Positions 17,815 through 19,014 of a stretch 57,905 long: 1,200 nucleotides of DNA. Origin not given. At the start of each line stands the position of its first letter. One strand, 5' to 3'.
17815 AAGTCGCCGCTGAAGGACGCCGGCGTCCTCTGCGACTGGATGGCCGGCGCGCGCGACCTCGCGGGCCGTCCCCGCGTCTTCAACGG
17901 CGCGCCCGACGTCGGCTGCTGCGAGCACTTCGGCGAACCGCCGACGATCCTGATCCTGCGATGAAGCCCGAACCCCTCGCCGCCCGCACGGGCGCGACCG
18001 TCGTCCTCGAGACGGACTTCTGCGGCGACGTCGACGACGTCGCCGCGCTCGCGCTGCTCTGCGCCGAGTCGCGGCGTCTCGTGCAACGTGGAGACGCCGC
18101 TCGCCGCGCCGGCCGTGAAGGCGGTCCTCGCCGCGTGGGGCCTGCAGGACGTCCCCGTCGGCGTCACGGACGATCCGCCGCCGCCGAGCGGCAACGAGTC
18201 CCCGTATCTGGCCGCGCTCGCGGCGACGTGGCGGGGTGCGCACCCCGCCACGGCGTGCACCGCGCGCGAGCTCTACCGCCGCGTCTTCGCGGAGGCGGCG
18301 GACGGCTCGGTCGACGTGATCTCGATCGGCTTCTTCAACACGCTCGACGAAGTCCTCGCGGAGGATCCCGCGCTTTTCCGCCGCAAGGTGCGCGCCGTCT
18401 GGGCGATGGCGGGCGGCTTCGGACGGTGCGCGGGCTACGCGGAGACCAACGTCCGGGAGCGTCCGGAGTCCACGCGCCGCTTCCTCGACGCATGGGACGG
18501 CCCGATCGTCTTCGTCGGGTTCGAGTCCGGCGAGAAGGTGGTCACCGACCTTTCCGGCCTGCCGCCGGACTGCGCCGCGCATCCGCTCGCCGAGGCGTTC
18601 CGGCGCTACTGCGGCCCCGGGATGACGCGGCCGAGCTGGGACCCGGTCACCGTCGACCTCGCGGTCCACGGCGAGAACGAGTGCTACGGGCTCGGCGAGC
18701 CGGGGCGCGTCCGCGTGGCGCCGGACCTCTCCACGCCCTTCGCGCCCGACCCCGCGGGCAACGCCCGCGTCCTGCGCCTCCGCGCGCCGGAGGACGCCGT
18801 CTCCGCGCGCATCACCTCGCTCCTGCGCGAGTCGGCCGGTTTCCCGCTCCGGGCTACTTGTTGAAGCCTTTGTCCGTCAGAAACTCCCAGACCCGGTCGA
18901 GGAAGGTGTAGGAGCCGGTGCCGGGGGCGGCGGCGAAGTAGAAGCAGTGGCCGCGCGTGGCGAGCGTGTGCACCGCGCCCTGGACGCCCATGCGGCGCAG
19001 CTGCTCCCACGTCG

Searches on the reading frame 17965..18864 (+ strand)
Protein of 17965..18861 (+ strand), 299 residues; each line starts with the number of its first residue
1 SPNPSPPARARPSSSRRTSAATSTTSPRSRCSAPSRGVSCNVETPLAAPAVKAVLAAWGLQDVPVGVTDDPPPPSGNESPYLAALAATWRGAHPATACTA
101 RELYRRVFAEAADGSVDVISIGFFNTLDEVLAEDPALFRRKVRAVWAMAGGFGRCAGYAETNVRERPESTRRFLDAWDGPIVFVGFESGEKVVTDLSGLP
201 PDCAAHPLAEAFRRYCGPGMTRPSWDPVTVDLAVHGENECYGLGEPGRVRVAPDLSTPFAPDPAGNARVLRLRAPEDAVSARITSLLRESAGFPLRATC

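Call 10: search_protein_families(library=pfam, proteins=[window:18088-18864:+])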
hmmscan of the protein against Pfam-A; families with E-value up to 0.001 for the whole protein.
window:18088-18864:+ (258 aa): 1 family
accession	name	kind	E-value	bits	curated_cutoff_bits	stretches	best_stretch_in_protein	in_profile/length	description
PF01156.24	IU_nuc_hydro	-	2.2e-06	28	34.2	1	35-151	92-192/297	Inosine-uridine preferring nucleoside hydrolase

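Call 43: search_protein_representatives(protein=window:17965-18861:+)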
Query: 299 residues. Proteins with E-value up to 0.001 (for the whole library): 1195; up to 1e-10: 316; up to 1e-30: 13. The best 150 are listed.
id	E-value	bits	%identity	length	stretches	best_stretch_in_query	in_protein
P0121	3.0e-134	463.4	81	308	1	36-294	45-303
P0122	5.3e-61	222.9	50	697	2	36-238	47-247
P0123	6.8e-60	219.2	49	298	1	36-291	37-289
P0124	2.0e-53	198.0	48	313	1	36-292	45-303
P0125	1.2e-50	188.9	44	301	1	37-274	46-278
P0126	7.5e-48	179.7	40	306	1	36-289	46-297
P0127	1.5e-46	175.4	41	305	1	34-291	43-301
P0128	2.5e-43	164.8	39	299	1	36-292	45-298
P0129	2.3e-35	138.7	39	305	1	35-284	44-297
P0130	4.6e-33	131.1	32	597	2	36-238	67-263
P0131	1.7e-32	129.2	33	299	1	31-285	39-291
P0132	2.5e-32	128.7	39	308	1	44-289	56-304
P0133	1.1e-31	126.6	35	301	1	36-287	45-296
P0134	7.2e-30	120.6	38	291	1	36-288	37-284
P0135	5.4e-29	117.8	35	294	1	36-290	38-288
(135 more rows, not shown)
